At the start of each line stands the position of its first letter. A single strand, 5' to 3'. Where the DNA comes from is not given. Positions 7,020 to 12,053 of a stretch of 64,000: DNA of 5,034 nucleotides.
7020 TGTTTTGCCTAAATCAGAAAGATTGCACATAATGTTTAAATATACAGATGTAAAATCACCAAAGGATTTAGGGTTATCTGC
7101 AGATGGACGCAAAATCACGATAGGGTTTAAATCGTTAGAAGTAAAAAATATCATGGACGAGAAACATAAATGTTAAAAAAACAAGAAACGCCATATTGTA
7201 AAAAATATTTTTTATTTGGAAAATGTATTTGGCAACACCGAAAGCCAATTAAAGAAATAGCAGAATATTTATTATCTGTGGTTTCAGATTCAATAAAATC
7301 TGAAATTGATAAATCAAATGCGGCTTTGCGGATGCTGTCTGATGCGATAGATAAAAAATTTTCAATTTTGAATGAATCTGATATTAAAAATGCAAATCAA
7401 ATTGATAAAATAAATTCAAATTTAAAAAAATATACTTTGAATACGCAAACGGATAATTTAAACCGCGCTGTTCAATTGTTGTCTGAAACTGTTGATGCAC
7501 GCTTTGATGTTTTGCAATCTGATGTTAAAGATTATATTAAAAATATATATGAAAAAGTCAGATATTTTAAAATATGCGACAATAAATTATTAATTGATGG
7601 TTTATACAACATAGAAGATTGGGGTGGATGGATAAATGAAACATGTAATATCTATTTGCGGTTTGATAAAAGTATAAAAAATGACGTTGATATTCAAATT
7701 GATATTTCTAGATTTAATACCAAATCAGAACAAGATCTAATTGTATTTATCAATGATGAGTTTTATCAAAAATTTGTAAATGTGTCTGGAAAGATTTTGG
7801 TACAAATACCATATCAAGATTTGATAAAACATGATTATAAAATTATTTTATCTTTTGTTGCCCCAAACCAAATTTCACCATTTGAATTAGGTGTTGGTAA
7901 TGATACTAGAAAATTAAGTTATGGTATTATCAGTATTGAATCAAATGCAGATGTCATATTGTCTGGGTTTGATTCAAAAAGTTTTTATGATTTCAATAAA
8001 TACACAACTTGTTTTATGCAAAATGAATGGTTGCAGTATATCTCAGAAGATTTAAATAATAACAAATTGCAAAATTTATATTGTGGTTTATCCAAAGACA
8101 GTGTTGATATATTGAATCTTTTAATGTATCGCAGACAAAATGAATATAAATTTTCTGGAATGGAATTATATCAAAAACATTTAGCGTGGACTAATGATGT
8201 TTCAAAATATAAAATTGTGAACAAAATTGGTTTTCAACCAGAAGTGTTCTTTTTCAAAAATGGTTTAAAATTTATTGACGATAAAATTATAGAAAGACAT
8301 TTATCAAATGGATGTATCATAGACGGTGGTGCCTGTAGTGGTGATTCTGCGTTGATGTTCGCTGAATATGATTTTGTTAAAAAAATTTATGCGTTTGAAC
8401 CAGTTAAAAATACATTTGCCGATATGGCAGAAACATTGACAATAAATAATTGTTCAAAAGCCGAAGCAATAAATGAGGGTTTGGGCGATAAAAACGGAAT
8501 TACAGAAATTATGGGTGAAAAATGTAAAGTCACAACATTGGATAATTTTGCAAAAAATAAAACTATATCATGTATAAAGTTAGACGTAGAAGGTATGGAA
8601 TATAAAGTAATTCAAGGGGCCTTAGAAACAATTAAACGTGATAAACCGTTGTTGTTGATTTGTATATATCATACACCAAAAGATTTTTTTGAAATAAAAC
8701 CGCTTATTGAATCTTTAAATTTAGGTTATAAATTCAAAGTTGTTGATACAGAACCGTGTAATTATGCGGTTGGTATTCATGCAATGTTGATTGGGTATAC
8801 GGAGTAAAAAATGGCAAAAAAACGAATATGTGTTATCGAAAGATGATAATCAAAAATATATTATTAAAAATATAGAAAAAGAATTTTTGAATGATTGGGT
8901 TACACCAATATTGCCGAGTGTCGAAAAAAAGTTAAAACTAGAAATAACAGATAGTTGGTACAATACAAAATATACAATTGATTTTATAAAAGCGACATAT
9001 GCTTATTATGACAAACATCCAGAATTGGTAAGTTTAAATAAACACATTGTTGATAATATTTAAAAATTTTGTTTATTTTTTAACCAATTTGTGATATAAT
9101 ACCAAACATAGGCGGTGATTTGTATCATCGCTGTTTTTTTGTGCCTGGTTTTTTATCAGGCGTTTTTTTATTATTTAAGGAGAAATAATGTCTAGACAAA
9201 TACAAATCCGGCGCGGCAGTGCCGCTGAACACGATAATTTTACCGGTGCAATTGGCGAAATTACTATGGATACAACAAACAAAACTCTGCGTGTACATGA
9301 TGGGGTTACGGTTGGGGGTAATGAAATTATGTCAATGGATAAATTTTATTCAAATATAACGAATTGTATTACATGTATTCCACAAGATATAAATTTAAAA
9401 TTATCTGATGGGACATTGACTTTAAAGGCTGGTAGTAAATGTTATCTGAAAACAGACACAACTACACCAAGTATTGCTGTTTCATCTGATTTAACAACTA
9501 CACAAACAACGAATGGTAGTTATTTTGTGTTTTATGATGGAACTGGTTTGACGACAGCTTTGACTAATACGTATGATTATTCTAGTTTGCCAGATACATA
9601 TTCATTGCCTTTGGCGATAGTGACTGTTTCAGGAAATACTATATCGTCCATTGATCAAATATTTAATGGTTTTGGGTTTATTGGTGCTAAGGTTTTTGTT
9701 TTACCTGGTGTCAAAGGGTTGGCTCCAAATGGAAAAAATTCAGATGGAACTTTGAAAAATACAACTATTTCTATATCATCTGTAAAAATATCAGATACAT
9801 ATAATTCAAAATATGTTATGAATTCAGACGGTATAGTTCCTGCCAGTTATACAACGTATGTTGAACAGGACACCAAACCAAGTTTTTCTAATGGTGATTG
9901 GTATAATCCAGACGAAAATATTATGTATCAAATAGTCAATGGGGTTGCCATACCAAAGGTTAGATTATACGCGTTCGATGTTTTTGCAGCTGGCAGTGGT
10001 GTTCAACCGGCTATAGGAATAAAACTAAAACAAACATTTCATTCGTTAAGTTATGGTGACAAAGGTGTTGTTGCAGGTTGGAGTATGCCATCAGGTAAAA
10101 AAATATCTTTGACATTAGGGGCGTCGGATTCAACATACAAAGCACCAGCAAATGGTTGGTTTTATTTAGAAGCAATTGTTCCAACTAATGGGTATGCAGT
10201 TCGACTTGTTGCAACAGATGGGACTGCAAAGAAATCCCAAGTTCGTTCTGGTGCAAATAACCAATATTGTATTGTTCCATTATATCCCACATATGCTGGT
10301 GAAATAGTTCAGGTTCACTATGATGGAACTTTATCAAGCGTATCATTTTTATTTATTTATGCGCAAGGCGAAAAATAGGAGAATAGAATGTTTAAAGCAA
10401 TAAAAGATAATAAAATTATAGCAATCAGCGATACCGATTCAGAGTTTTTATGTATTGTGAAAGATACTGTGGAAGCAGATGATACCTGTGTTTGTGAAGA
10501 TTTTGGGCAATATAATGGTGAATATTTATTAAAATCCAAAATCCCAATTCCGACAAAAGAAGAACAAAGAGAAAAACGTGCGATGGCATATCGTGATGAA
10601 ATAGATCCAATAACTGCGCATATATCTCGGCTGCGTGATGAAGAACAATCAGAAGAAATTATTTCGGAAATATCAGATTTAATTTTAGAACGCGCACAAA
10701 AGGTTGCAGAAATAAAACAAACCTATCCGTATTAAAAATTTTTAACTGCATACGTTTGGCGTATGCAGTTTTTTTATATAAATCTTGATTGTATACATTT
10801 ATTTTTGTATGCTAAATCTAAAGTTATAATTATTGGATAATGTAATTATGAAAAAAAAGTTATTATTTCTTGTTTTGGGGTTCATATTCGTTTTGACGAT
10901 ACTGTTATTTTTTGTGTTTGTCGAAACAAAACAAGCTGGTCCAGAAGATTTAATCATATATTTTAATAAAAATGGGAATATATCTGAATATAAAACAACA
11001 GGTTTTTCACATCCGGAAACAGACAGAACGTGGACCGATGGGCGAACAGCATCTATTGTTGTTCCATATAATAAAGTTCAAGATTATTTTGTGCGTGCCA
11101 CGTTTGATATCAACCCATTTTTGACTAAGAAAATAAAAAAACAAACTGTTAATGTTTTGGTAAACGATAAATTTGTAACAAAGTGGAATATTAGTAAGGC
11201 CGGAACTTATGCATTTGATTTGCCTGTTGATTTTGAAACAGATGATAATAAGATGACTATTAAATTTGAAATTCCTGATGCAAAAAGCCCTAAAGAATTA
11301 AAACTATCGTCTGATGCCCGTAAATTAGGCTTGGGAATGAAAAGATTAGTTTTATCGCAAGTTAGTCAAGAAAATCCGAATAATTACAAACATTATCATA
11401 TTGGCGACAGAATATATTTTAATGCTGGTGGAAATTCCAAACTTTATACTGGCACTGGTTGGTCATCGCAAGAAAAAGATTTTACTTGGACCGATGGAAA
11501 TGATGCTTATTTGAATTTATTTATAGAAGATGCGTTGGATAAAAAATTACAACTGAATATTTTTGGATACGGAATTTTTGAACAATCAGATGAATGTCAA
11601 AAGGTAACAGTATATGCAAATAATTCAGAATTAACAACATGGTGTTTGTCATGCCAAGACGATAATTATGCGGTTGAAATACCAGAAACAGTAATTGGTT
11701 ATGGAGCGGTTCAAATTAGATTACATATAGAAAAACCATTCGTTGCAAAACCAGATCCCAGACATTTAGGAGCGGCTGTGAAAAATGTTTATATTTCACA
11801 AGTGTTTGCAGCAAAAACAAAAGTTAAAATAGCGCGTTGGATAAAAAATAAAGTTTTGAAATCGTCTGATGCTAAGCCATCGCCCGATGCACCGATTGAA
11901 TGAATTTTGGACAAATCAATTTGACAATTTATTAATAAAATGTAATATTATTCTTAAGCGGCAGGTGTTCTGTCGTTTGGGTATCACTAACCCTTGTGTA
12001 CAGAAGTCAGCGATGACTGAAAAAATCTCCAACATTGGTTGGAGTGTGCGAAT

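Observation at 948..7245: Short basic-hydrophobic peptide repeats '(K/R)xY(L/V)FG(F/I/L)(L)P(I/V/L)xxIK' iterated within and between the glycosyltransferase proteins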

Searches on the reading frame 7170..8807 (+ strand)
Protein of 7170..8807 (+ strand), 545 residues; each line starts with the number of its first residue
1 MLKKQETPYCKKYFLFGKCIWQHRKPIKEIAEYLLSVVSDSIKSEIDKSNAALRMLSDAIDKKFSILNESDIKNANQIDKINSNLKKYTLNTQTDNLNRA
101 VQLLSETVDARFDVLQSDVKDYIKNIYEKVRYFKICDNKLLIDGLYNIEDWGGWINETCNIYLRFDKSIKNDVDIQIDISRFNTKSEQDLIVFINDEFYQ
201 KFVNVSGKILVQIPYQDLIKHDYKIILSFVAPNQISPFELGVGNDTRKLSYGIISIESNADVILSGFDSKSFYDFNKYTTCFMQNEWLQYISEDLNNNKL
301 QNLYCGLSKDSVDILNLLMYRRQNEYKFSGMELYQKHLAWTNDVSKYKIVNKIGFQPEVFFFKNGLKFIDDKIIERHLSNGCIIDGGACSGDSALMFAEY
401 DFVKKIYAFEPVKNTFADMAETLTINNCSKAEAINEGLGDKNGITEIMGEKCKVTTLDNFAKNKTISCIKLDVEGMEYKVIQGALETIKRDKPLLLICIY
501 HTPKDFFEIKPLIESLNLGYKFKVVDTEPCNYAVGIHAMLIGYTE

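Call 3: search_protein_families(library=pfam, proteins=[window:7170-8807:+], max_evalue=0.01)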
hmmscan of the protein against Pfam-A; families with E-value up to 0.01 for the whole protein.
window:7170-8807:+ (545 aa): 3 families
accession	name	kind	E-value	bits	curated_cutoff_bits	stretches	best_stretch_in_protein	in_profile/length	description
PF05050.19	Methyltransf_21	-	3.4e-15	57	22.7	1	385-521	1-172/173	Methyltransferase FkbM domain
PF22895.2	DUF7024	-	6.8e-05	23.2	24.4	1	142-257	28-142/145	Domain of unknown function (DUF7024)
PF07946.19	CCDC47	-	0.0013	18.4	27.7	1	26-139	92-205/326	PAT complex subunit CCDC47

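Call 4: search_protein_families(library=ncbifam, proteins=[window:7170-8807:+], max_evalue=0.01)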
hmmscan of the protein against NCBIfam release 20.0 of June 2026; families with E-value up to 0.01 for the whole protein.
window:7170-8807:+ (545 aa): 1 family
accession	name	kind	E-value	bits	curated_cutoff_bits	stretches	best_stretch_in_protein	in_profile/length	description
TIGR01444.1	fkbM_fam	subfamily_domain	1.4e-18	67.8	37.7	2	383-447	2-66/143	FkbM family methyltransferase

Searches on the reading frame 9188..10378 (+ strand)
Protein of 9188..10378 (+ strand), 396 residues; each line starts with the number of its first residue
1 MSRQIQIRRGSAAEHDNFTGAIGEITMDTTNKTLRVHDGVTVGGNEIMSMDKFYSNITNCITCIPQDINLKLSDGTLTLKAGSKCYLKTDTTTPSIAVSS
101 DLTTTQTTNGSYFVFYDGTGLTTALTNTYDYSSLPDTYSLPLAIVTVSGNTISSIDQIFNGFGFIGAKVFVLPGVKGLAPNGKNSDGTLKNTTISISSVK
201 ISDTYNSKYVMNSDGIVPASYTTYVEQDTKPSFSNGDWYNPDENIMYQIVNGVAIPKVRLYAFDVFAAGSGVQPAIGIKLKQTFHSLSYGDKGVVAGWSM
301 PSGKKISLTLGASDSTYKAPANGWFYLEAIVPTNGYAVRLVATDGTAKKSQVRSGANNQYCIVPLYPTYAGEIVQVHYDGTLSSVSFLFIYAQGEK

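Call 3: search_protein_families(library=pfam, proteins=[window:9188-10378:+], max_evalue=0.01)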
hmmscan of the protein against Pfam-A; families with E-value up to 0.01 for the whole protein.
window:9188-10378:+ (396 aa): 1 family
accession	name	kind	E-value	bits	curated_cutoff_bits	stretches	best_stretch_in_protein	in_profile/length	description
PF18454.7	Mtd_N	-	5.8e-15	55.4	26.3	1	5-41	1-37/37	Major tropism determinant N-terminal domain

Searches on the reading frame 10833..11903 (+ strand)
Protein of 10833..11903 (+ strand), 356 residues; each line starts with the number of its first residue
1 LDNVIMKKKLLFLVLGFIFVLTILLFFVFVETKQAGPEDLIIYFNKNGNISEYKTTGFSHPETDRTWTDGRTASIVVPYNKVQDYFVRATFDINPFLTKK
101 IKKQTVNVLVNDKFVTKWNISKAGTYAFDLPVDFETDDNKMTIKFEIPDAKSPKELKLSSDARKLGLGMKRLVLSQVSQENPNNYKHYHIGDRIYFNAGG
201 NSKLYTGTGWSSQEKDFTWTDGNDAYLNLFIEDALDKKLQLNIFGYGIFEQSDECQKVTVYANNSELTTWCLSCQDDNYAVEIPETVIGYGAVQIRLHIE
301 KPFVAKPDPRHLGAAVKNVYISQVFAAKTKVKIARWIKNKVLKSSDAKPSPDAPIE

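Call 3: search_protein_families(library=pfam, proteins=[window:10833-11903:+], max_evalue=0.01)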
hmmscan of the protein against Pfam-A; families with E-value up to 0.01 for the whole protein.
window:10833-11903:+ (356 aa): 1 family
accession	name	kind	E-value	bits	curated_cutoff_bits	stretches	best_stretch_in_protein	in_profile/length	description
PF22895.2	DUF7024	-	4.3e-05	23.8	24.4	1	54-173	27-142/145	Domain of unknown function (DUF7024)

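Call 4: search_protein_families(library=ncbifam, proteins=[window:10833-11903:+], max_evalue=0.01)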
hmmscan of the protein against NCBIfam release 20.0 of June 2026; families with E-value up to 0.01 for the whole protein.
window:10833-11903:+ (356 aa): 0 families
